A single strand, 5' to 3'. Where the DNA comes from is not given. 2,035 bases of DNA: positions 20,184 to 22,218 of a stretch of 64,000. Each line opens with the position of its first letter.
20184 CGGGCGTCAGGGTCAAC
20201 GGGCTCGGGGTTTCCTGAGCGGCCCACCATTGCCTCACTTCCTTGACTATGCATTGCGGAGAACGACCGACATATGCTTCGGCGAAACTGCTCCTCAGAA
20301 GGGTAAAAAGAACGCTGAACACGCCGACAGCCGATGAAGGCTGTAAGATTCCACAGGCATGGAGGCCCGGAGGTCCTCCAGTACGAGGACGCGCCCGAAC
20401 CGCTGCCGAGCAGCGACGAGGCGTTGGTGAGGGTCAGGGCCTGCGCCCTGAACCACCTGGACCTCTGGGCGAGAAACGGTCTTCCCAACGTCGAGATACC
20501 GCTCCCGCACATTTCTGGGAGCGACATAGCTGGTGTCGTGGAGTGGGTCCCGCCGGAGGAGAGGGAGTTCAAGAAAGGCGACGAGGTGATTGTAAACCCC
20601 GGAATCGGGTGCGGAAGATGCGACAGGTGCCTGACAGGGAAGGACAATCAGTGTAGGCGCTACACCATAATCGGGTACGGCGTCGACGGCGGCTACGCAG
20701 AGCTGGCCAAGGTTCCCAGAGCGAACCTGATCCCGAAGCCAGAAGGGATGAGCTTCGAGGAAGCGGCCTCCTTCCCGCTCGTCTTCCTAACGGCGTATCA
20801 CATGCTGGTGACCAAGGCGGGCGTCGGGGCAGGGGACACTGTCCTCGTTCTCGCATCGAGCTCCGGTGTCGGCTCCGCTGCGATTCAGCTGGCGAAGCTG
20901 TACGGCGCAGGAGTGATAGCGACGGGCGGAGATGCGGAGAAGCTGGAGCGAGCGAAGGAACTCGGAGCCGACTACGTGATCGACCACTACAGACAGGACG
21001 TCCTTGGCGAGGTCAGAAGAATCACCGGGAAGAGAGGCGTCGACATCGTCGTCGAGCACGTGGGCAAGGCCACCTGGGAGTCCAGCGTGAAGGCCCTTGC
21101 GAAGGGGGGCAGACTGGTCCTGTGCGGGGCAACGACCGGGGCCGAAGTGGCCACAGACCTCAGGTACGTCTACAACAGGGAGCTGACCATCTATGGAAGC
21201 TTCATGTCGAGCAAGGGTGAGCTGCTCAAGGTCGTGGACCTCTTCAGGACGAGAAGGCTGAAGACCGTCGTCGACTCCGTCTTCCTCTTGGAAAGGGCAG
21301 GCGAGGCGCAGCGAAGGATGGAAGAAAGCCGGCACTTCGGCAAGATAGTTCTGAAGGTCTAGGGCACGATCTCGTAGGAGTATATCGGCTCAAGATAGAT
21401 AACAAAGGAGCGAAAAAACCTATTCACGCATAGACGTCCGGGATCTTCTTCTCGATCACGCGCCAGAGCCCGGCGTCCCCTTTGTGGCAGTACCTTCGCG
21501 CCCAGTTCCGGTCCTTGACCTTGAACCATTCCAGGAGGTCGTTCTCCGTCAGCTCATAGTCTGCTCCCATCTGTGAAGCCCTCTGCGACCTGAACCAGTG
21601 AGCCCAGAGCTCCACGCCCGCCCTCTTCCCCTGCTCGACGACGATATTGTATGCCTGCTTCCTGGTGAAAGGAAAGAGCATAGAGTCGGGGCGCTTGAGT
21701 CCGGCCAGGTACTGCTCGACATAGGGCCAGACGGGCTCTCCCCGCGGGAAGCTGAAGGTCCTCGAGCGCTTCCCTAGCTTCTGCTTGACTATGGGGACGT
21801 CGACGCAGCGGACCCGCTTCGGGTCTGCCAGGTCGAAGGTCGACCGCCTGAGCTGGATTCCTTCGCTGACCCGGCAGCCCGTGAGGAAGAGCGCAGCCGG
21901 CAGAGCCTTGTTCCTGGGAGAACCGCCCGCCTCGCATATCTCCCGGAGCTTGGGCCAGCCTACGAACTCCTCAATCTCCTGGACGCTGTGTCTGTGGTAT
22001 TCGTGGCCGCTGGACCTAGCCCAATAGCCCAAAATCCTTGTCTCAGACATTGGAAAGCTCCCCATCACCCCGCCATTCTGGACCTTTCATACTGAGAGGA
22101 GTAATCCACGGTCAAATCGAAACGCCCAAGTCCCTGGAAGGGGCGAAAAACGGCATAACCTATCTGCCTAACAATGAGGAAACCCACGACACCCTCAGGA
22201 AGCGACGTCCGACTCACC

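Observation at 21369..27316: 5.9-kb integrated element that replaced the 3' end of osmC; 13-bp att duplication preserves the ancestral gene tail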

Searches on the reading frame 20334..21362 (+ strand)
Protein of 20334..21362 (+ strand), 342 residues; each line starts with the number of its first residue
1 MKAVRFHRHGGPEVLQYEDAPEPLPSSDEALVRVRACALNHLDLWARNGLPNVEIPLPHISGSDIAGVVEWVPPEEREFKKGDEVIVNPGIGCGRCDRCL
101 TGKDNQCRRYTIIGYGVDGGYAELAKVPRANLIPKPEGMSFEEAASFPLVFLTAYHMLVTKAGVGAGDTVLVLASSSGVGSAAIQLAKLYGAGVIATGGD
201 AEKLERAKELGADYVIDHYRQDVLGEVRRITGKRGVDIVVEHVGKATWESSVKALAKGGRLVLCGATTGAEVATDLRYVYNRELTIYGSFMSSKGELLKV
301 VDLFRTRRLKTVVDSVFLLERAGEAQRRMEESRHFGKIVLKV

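Call 5: search_protein_families(library=pfam, proteins=[window:20334-21362:+], max_evalue=0.01)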
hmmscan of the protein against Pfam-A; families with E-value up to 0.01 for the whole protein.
window:20334-21362:+ (342 aa): 3 families
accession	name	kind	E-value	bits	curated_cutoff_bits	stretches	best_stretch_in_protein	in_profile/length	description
PF00107.32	ADH_zinc_N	-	7.4e-36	123.4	31.8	1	178-304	1-127/129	Zinc-binding dehydrogenase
PF08240.17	ADH_N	-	1.8e-26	92.8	23.5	1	27-137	2-104/104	Alcohol dehydrogenase GroES-like domain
PF13602.12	ADH_zinc_N_2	-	2.9e-23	83.7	27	1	210-340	1-134/134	Zinc-binding dehydrogenase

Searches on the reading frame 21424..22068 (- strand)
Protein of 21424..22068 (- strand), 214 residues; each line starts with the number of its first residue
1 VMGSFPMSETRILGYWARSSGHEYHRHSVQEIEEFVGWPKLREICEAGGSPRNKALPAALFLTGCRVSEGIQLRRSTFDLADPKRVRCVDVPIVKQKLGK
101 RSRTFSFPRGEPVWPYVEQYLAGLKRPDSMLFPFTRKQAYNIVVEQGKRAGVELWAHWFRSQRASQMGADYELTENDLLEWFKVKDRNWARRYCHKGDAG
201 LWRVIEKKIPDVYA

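Call 5: search_protein_families(library=pfam, proteins=[window:21424-22068:-], max_evalue=0.01)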
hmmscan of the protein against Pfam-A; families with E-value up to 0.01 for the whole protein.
window:21424-22068:- (214 aa): 1 family
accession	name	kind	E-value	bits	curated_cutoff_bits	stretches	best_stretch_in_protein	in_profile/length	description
PF00589.27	Phage_integrase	-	7.5e-05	23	27.1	1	45-167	15-140/172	Phage integrase family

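Call 19: search_protein_families(library=phrogs, proteins=[window:21424-22068:-], max_evalue=0.01)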
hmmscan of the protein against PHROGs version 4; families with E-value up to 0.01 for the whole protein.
window:21424-22068:- (214 aa): 2 families
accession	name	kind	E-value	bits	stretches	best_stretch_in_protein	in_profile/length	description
phrog_216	-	integration and excision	1.2e-06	28.8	1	43-165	66-193/301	integrase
phrog_1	-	integration and excision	4.4e-06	27.2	1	39-167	277-406/611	integrase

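Call 20: search_protein_families(library=ncbifam, proteins=[window:21424-22068:-], max_evalue=0.01)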
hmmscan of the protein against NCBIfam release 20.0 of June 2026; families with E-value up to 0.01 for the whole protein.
window:21424-22068:- (214 aa): 4 families
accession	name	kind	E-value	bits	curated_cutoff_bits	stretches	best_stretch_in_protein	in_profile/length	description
NF040815.2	recomb_XerA_Arch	equivalog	3e-06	27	220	1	38-167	99-226/263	site-specific tyrosine recombinase/integron integrase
TIGR02225.1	recomb_XerD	equivalog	0.00016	21.1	329.6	1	28-126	105-189/290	site-specific tyrosine recombinase XerD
TIGR02224.1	recomb_XerC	equivalog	0.00063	19.2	335.15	1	50-125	127-192/295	tyrosine recombinase XerC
NF007370.0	PRK09870.1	subfamily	0.002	17.8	221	0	51-159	32-141/200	tyrosine-type DNA invertase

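Call 34: search_solved_structures(query=window:21424-22068:-, max_evalue=1, show_alignments=2)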
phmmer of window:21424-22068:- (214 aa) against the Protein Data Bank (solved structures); distinct sequences matched with E-value up to 1: 9.
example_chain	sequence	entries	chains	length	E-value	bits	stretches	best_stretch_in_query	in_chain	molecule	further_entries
8vd6_A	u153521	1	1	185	0.085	15.7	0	28-52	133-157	CAP REPEAT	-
8oin_Aa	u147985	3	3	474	0.48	13.3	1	152-203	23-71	Peptide chain release factor 1, mitochondrial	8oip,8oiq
8oir_Aa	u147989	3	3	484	0.5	13.2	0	152-203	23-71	Peptide chain release factor 1, mitochondrial | Peptide chain release factor 1, mitochondrial,mtRF1(AAQ)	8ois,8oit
5z62_F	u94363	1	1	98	0.55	13.1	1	122-178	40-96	Cytochrome c oxidase subunit 5B, mitochondrial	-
4a8e_A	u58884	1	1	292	0.62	12.9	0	40-167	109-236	PROBABLE TYROSINE RECOMBINASE XERC-LIKE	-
1occ_F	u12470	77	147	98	0.7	12.8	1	118-178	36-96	CYTOCHROME C OXIDASE | Cytochrome c oxidase polypeptide Vb | CYTOCHROME C OXIDASE SUBUNIT 5B, MITOCHONDRIAL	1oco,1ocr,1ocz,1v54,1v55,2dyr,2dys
8zo8_5B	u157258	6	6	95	0.71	12.7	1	120-177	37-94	Cytochrome c oxidase subunit 5B, mitochondrial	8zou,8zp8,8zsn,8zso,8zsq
8ugh_4F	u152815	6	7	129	0.93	12.3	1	120-178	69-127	Cytochrome c oxidase subunit 5B, mitochondrial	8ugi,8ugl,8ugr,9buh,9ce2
9i6f_F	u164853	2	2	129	0.97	12.3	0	122-178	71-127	Cytochrome c oxidase subunit 5B, mitochondrial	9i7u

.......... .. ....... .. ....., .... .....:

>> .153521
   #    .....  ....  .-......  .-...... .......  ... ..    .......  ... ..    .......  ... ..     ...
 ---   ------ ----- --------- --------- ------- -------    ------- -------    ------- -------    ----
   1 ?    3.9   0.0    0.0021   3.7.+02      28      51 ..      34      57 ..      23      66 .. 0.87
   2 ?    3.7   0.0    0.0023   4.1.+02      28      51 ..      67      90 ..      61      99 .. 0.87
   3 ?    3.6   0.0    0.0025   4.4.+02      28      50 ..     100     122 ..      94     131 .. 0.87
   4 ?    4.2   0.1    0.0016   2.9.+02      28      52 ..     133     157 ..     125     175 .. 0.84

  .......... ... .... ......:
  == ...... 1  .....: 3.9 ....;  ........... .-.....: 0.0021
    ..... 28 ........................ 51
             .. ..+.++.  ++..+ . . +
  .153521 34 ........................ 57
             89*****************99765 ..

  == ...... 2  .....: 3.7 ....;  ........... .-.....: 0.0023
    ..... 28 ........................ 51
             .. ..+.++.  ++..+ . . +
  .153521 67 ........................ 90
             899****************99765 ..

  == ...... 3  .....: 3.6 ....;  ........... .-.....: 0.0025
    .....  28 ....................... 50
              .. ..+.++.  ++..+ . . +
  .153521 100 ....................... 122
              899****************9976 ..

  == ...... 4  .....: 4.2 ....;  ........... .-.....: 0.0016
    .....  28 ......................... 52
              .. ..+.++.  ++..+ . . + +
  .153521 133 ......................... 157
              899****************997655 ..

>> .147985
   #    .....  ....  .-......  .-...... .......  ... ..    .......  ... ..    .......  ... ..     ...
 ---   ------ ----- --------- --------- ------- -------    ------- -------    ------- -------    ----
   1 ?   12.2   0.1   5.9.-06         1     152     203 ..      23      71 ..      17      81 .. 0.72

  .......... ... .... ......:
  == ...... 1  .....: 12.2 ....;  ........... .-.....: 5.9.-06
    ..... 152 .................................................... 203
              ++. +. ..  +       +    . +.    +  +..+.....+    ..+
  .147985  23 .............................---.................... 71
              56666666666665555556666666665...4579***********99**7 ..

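Call 61: search_protein_representatives(protein=window:21424-22068:-)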
Query: 214 residues. Proteins with E-value up to 0.001 (for the whole library): 307; up to 1e-10: 73; up to 1e-30: 4. The best 150 are listed.
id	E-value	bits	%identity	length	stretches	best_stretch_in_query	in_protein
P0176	7.2e-80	284.2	65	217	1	9-210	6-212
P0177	1.9e-48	181.5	51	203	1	14-207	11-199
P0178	8.6e-43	163.0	50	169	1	44-211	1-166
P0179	1.8e-32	129.2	48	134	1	87-213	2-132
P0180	4.1e-28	115.0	62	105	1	44-134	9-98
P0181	1.1e-26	110.3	43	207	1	14-209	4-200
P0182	8.8e-26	107.3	44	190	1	27-201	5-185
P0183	7.2e-25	104.3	37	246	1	12-211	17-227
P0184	3.0e-24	102.3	38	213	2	92-197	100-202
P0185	4.5e-24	101.7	42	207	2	100-203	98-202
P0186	2.6e-22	96.0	37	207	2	100-203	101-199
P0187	5.8e-22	94.8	46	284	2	52-195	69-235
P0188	5.5e-21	91.6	43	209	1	22-203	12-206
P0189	2.8e-19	86.1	39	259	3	96-194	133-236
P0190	3.6e-19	85.7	39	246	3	13-96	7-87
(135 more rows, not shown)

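Call 63: search_solved_structures(query=A2, max_evalue=0.01)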
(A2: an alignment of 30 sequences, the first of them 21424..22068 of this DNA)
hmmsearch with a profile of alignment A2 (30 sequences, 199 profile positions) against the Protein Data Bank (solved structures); distinct sequences matched with E-value up to 0.01: 9.
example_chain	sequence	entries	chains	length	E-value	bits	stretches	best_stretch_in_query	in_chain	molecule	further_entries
4a8e_A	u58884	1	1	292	2e-16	63.7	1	27-197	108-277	PROBABLE TYROSINE RECOMBINASE XERC-LIKE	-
5dcf_A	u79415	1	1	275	5.9e-09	39.4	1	32-193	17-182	Tyrosine recombinase XerD,DNA translocase FtsK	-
1a0p_A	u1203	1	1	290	1.9e-08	37.7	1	32-191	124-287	SITE-SPECIFIC RECOMBINASE XERD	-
5hxy_A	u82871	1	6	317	3e-05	27.3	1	27-192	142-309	Tyrosine recombinase XerA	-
9i5v_14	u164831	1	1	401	6e-05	26.3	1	24-192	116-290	Ribosome-associated translation inhibitor RaiA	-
5jjv_A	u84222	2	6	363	0.00014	25.1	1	30-191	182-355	Tyrosine recombinase XerH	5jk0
6en0_A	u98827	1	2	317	0.0027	20.9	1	45-194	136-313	Int protein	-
1aih_A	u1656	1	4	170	0.0029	20.8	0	31-193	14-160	HP1 INTEGRASE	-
6emy_A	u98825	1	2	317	0.007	19.6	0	45-194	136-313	Int protein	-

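Call 67: find_related_loci(query=A3, collection=genome_contigs, flank=10000)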
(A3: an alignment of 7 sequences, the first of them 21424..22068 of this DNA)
Query A3 (214 aa) in genome_contigs; peptide patterns used: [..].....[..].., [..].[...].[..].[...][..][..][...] (x = any residue, [..] = any of these).
53 stretches matched a pattern; 18 encode a relative of the query (tblastn E <= 1e-3); 18 distinct loci.
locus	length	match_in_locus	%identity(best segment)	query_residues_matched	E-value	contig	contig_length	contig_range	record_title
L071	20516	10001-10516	40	25-206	3e-30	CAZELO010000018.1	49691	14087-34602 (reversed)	MAG TPA_asm: uncultured Candidatus Bathyarchaeia archaeon isolate SRP323688_co1_251 genome assembly, contig: NODE_1318_l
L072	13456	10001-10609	35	14-202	8e-30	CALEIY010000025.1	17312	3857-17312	MAG TPA_asm: Candidatus Bathyarchaeota archaeon isolate SRR6823441_bin.104_CONCOCT_v1.1_MAG genome assembly, contig: ERZ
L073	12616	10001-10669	36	16-201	6e-30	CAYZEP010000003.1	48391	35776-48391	MAG TPA_asm: uncultured Candidatus Bathyarchaeia archaeon isolate binchicken_co395_78 genome assembly, contig: NODE_55_l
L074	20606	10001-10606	34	22-201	4e-28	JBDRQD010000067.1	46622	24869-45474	MAG: Candidatus Bathyarchaeota archaeon isolate MEGAHIT-group-2.2 k141_683486, whole genome shotgun sequence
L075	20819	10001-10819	29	13-210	5e-26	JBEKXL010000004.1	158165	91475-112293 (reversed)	MAG: Candidatus Bathyarchaeia archaeon isolate SPRUCE 650 SPRUCE_650_4, whole genome shotgun sequence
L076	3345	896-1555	30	10-209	7e-24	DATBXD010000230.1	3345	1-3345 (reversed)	MAG TPA_asm: Nitrososphaerales archaeon isolate SMAG_U7558 k141_879063, whole genome shotgun sequence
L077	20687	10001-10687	32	24-201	1e-22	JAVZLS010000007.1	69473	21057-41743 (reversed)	MAG: Candidatus Bathyarchaeia archaeon isolate DRTY-6_201907_bins_66 DRTY-6_201907_bins_66_scaffold_7, whole genome shot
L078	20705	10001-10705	30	13-201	2e-22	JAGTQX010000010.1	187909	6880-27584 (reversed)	MAG: Candidatus Bathyarchaeota archaeon isolate DRTY-6_2_bin_115 DRTY-6_2_bin_115_NODE_10, whole genome shotgun sequence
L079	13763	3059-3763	30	13-201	2e-22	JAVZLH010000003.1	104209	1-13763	MAG: Candidatus Bathyarchaeia archaeon isolate DRTY-6_201907_bins_47 DRTY-6_201907_bins_47_scaffold_3, whole genome shot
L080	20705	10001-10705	29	13-201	1e-19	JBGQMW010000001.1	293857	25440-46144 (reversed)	MAG: Candidatus Bathyarchaeia archaeon isolate OBJ2_061818_130_9 k141_1269779_length_293857_cov_24.8536, whole genome sh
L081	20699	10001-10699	27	24-209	3e-18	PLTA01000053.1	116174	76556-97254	MAG: Candidatus Bathyarchaeota archaeon isolate bog_990 73.20120700_S1D.254_contig_13966, whole genome shotgun sequence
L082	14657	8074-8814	28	24-214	4e-18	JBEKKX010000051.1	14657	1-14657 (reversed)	MAG: Candidatus Bathyarchaeia archaeon isolate SPRUCE 357 SPRUCE_357_51, whole genome shotgun sequence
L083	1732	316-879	31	24-182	6e-17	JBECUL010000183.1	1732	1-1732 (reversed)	MAG: Candidatus Asgardarchaeum abyssi isolate AB3033_2 AB3033_2-AB3033_2_NODE_43659_1732_7.42356_183, whole genome shotg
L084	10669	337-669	36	105-211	7e-15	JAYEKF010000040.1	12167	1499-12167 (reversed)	MAG: Thermoproteota archaeon isolate MAG144 MAG144_40, whole genome shotgun sequence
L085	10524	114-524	32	94-201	2e-13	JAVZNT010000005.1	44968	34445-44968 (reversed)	MAG: Candidatus Bathyarchaeia archaeon isolate DRTY-6_201912_bins_68 DRTY-6_201912_bins_68_scaffold_5, whole genome shot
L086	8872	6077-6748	25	32-201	5e-12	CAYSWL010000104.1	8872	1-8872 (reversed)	MAG TPA_asm: uncultured Candidatus Bathyarchaeia archaeon isolate binchicken_co43_354 genome assembly, contig: NODE_1406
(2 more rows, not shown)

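Call 72: search_protein_families(library=pfam, proteins=[L081:14892-16043:+, L081:9944-10702:+, L081:12325-14889:+, L081:11003-11716:-, L086:2375-5041:+, L086:7601-8743:-, L086:6038-6790:+, L086:6792-7283:+, L086:91-945:-], max_evalue=0.01)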
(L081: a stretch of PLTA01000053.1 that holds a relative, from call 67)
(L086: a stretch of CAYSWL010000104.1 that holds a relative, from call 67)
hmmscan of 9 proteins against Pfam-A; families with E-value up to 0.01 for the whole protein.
L081:14892-16043:+ (383 aa): 4 families
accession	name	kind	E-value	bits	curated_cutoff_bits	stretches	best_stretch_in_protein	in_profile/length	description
PF00589.27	Phage_integrase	-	9.2e-20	71.5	27.1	1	179-335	5-170/172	Phage integrase family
PF03811.18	Zn_ribbon_InsA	-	0.00033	20.8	26.1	1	9-42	4-34/35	InsA N-terminal domain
PF24273.1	TRASH_HVO_1752_C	-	0.0025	18.4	27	1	11-54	2-44/47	HVO_1752, C-terminal TRASH domain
PF08271.17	Zn_Ribbon_TF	-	0.0057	16.6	29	0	12-50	2-33/43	TFIIB zinc-binding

L081:9944-10702:+ (252 aa): 1 family
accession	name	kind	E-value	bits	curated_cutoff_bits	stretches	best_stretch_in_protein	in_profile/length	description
PF00589.27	Phage_integrase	-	0.00062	20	27.1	1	40-237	10-166/172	Phage integrase family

L081:12325-14889:+ (854 aa): 3 families
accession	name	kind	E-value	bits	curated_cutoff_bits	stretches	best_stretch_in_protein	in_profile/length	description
PF08706.16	D5_N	-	9.9e-13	49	22.4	1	327-439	52-144/145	D5 N terminal like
PF19263.5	DUF5906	-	1.5e-12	48.6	27.6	1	468-574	1-109/114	Family of unknown function (DUF5906)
PF03288.22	Pox_D5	-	0.0036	18.2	21.4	0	647-699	2-55/86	Poxvirus D5 protein-like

L081:11003-11716:- (237 aa): 0 families

L086:2375-5041:+ (888 aa): 6 families
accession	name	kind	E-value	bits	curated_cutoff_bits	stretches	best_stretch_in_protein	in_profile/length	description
PF19263.5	DUF5906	-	1.5e-14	55.1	27.6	1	503-618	1-114/114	Family of unknown function (DUF5906)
PF08706.16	D5_N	-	2.1e-09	38.3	22.4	1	384-474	57-144/145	D5 N terminal like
PF01807.25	Zn_ribbon_DnaG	-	1.3e-05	25.4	24.9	1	236-300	12-75/98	CHC2 zinc finger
PF02257.21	RFX_DNA_binding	-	0.00026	22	27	1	695-764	10-73/79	RFX DNA-binding domain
PF09250.16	Prim-Pol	-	0.0048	17.8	22.8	0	13-191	4-136/158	Bifunctional DNA primase/polymerase, N-terminal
PF14162.11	YozD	-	0.007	17.1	27.5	0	199-241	5-47/56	YozD-like protein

L086:7601-8743:- (380 aa): 2 families
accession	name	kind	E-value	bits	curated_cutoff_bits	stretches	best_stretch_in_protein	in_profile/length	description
PF00589.27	Phage_integrase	-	1.6e-10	41.4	27.1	1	116-297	2-167/172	Phage integrase family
PF13495.12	Phage_int_SAM_4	-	5.6e-07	30.3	27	1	9-93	8-76/85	Phage integrase, N-terminal SAM-like domain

L086:6038-6790:+ (250 aa): 1 family
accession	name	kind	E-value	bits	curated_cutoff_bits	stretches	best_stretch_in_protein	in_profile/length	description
PF00589.27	Phage_integrase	-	1.4e-05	25.4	27.1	1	28-231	13-167/172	Phage integrase family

L086:6792-7283:+ (163 aa): 0 families

L086:91-945:- (284 aa): 3 families
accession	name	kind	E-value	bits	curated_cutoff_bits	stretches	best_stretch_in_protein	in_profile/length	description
PF01022.26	HTH_5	-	2.7e-05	24.4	22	1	8-52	3-47/47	Bacterial regulatory protein, arsR family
PF25213.1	HVO_A0261_N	-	2.9e-05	24.3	35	1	7-59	11-63/86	HVO_A0261 N-terminal domain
PF01638.23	HxlR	-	0.0015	18.8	20.8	1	10-53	8-52/91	HxlR-like helix-turn-helix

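Call 86: search_dna_similar(query=window:21424-22068:-, collection=phages, mode=protein, max_evalue=0.001, max_rows=15)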
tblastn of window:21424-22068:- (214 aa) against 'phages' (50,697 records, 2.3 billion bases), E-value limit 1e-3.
No match.
